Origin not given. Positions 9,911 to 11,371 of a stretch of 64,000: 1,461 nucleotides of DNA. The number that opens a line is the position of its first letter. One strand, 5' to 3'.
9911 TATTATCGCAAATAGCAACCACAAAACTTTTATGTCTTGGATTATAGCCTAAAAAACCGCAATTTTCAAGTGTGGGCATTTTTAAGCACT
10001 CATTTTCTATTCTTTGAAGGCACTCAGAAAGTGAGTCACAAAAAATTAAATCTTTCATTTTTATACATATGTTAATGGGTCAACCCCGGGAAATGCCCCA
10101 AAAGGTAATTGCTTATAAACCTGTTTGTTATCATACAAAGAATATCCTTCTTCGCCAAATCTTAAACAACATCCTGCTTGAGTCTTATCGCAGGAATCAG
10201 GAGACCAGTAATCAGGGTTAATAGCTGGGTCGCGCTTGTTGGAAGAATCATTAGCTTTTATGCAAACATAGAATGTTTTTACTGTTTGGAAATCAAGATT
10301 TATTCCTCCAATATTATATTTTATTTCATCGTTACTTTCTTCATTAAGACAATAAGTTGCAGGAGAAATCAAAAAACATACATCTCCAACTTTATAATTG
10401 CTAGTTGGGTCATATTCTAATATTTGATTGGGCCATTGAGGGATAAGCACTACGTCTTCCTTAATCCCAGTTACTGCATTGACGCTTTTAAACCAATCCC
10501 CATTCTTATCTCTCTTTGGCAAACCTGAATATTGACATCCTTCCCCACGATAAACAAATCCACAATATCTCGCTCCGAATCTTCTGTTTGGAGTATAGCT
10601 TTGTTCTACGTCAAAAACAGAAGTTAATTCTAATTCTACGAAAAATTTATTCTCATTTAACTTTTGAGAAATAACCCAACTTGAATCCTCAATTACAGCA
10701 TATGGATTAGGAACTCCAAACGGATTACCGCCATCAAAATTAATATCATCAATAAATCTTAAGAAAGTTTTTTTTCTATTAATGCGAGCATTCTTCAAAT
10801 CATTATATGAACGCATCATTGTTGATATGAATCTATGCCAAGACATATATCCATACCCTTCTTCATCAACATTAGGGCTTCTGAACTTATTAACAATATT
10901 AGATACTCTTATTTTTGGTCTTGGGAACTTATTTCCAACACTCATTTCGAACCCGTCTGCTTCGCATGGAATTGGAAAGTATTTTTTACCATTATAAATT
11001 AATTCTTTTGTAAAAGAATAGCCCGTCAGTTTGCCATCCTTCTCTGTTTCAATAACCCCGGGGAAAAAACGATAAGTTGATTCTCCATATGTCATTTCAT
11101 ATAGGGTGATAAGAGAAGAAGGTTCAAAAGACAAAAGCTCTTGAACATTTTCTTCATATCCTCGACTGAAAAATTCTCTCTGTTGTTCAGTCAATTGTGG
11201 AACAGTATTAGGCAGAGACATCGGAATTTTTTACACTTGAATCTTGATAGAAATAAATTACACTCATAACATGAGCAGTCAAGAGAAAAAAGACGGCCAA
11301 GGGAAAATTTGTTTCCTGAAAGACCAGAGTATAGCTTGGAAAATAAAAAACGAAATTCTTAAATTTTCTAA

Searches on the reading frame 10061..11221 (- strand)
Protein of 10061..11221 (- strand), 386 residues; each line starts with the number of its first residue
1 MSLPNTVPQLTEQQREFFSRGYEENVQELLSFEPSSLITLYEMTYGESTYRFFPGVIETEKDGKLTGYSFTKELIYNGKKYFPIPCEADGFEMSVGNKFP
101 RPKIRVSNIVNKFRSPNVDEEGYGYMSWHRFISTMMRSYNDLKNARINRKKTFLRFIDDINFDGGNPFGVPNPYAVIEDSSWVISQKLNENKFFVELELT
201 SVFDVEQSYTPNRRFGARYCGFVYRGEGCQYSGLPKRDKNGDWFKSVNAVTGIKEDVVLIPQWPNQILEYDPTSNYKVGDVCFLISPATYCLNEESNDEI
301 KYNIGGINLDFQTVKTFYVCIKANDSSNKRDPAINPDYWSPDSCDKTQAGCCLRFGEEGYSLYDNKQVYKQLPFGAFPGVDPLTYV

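Call 23: search_protein_families(library=pfam, proteins=[window:10061-11221:-], max_evalue=0.001)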
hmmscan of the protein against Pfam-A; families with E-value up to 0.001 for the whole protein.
window:10061-11221:- (386 aa): 1 family
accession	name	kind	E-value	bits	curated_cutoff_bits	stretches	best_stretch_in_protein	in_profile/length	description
PF05100.17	Phage_tail_L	-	2.7e-28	99.1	25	2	131-242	59-168/206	Phage minor tail protein L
